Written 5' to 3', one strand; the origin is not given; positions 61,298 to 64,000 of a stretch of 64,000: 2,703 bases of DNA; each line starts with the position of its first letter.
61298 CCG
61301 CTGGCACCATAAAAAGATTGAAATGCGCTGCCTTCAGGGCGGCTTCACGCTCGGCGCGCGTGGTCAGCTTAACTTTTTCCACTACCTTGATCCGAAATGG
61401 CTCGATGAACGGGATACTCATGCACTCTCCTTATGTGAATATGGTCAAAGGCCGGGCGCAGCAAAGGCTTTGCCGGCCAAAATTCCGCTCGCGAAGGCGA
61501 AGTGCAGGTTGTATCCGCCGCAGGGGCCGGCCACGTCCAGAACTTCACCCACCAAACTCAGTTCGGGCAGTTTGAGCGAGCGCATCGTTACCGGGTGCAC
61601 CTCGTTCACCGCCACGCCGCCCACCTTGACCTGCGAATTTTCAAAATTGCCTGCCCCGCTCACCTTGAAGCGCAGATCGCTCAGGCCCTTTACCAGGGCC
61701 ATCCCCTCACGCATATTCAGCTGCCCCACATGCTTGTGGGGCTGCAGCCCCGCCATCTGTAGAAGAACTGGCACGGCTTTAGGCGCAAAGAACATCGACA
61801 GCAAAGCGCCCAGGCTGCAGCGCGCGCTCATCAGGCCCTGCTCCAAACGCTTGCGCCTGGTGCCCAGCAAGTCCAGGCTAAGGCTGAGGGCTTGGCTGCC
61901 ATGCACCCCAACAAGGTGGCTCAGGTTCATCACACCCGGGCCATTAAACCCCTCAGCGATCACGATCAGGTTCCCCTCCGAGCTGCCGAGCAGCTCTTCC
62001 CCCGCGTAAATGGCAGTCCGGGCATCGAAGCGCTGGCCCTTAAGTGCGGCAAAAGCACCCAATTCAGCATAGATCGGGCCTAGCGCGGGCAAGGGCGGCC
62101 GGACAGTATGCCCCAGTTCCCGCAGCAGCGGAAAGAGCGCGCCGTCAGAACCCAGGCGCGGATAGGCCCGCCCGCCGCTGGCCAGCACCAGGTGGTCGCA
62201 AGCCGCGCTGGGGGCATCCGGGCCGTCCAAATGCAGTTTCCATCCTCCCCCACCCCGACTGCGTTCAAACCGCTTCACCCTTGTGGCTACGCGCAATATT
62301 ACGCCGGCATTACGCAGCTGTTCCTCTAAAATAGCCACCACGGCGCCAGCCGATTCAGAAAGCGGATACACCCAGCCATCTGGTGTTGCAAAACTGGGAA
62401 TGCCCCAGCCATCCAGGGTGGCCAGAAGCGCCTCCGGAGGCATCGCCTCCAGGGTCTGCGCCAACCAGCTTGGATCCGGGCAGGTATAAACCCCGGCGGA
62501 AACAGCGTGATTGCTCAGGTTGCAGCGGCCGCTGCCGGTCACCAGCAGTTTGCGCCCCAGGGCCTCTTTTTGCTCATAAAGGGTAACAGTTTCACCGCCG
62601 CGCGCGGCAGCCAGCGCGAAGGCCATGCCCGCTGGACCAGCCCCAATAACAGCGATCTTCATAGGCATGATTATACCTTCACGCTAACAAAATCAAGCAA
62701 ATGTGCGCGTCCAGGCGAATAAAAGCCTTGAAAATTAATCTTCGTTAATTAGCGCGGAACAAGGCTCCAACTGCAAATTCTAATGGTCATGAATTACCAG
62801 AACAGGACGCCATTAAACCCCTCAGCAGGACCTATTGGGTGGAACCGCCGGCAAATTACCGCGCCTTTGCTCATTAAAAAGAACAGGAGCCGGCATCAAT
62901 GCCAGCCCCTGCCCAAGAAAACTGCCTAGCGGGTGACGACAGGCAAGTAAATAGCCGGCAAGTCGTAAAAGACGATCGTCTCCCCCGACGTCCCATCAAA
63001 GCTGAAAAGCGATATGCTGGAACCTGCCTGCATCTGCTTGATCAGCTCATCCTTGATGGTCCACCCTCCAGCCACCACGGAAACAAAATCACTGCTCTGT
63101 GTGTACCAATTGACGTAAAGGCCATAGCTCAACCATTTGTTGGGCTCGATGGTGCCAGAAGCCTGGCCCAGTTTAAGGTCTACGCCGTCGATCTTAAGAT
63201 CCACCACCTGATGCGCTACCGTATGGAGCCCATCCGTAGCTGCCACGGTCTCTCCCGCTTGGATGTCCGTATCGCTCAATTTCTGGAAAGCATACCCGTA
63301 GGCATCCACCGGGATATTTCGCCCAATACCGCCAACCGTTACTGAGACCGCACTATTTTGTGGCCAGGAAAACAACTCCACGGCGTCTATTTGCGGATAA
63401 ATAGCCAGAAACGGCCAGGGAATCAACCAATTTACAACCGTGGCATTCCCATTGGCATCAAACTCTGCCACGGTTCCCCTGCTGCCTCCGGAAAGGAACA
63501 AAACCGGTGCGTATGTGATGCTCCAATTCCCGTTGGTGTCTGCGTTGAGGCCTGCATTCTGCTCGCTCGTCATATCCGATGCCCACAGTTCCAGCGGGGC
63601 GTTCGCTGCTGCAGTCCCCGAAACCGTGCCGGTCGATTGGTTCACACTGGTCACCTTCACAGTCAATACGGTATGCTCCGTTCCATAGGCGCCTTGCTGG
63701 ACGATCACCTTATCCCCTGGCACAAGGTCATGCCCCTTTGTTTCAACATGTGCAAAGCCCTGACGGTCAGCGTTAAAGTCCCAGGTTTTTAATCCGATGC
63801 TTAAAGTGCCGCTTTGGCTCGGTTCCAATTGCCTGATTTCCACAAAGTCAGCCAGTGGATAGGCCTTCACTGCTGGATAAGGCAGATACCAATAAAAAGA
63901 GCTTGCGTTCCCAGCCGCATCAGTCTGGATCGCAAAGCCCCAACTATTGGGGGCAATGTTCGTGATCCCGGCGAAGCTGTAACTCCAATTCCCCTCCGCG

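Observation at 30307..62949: Shared extreme C-terminal tail [FY][LM]P[LV][IV]x[RK]-stop on four different secreted proteins: a candidate short sorting or processing tag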

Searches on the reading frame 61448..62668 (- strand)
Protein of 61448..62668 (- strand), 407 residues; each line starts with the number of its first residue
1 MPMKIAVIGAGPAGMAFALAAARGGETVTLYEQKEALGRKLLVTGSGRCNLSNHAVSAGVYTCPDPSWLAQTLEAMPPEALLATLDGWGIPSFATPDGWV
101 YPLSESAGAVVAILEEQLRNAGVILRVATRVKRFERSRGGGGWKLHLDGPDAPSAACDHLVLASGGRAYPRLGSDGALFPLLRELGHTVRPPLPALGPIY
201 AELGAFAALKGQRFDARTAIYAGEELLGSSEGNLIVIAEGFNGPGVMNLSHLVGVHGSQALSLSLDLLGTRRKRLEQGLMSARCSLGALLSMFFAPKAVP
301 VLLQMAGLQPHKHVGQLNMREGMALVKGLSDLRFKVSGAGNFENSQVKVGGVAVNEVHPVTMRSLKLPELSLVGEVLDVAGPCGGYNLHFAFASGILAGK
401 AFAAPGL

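Call 27: find_encoding_contigs(protein=window:61448-62668:-, flank=10000, max_places=3)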
Protein window:61448-62668:- (407 aa): 13 contigs read that carry it; 3 places shown.
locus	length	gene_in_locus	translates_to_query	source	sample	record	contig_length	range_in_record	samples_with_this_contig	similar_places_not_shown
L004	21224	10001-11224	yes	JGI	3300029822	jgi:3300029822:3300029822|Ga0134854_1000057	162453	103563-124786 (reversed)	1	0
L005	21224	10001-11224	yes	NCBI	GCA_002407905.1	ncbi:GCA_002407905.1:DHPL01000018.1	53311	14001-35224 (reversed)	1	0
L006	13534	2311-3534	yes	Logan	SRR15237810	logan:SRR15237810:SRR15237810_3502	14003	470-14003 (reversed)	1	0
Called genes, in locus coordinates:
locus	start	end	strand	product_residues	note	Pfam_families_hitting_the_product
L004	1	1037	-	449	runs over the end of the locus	PF02811:PHP (weak)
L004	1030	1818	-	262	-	PF00756:Esterase, PF02230:Abhydrolase_2 (faint)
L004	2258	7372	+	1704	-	PF22842:Pel9A-like_beta_helix (faint), PF05345:He_PIG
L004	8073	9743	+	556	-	-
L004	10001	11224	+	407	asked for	PF00890:FAD_binding_2 (faint), PF01266:DAO (faint), PF03486:HI0933_like, PF07992:Pyr_redox_2 (weak), PF22780:HI0933_like_1st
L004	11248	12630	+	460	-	PF01212:Beta_elim_lyase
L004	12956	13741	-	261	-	PF00165:HTH_AraC (faint), PF12833:HTH_18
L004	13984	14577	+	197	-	-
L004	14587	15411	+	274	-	-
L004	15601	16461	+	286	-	-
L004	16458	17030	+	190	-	-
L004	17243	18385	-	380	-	PF02746:MR_MLE_N, PF13378:MR_MLE_C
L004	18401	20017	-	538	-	PF01979:Amidohydro_1 (weak), PF07969:Amidohydro_3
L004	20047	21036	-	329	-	PF00389:2-Hacid_dh, PF02826:2-Hacid_dh_C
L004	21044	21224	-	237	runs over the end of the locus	PF13555:AAA_29 (weak), PF00005:ABC_tran, PF13304:AAA_21 (faint)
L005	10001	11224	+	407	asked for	PF00890:FAD_binding_2 (faint), PF01266:DAO (faint), PF03486:HI0933_like, PF07992:Pyr_redox_2 (weak), PF22780:HI0933_like_1st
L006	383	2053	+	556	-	-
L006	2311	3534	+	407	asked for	PF00890:FAD_binding_2 (faint), PF01266:DAO (faint), PF03486:HI0933_like, PF07992:Pyr_redox_2 (weak), PF22780:HI0933_like_1st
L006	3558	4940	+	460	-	PF01212:Beta_elim_lyase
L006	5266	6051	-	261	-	PF00165:HTH_AraC (faint), PF12833:HTH_18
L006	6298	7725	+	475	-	-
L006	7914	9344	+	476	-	-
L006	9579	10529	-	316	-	PF01380:SIS (weak)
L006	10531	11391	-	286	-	PF00294:PfkB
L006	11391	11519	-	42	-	-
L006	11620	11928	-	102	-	-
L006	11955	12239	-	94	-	-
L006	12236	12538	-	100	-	PF09862:DUF2089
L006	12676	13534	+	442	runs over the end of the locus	?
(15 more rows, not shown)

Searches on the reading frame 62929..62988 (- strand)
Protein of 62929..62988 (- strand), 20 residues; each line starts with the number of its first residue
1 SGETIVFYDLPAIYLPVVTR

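Call 21: search_protein_families(library=ncbifam, proteins=[window:62929-62988:-], max_evalue=10)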
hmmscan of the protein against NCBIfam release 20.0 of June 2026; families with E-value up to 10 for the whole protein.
seq(20 aa): 2 families
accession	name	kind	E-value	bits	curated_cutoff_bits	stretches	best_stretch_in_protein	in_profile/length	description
NF053834.1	ultrashort_CTERM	domain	0.0082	16.1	10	1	12-20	2-10/10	YLP-box putative sorting motif-containing protein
NF050076.1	sort_motif_YLP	domain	0.045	13.6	15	1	12-20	3-11/11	YLP-box putative sorting motif-containing protein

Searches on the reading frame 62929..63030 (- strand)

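Call 16: search_protein_families(library=ncbifam, proteins=[window:62929-63030:-], max_evalue=10)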
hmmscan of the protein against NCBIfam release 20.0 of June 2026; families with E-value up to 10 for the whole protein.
seq(34 aa): 2 families
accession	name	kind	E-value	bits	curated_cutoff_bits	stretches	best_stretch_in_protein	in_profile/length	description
NF053834.1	ultrashort_CTERM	domain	0.015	15.2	10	1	26-34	2-10/10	YLP-box putative sorting motif-containing protein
NF050076.1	sort_motif_YLP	domain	0.085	12.8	15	1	27-34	4-11/11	YLP-box putative sorting motif-containing protein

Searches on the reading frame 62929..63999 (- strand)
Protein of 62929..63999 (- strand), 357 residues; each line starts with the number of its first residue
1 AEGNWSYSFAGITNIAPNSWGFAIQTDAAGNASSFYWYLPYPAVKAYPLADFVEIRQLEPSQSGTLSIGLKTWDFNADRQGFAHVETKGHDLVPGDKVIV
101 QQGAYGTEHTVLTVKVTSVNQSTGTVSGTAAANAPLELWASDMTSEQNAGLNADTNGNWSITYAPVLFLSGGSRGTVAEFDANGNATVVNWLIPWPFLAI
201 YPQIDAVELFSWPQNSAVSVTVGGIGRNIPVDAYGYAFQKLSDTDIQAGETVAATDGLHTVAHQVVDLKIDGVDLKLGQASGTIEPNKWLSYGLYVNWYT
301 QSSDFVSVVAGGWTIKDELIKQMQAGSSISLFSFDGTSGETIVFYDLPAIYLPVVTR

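Call 14: search_protein_families(library=pfam, proteins=[window:62929-63999:-], max_evalue=0.01)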
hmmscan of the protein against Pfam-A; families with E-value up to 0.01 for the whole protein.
window:62929-63999:- (357 aa): 0 families

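Call 15: search_protein_families(library=ncbifam, proteins=[window:62929-63999:-], max_evalue=1)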
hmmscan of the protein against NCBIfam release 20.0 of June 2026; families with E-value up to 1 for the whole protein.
window:62929-63999:- (357 aa): 1 family
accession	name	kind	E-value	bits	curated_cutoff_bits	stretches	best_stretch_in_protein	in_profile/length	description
NF040520.1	Ig_like_BLP2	equivalog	0.00034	18.9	750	1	116-187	429-496/730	Ig-like repeat protein Blp2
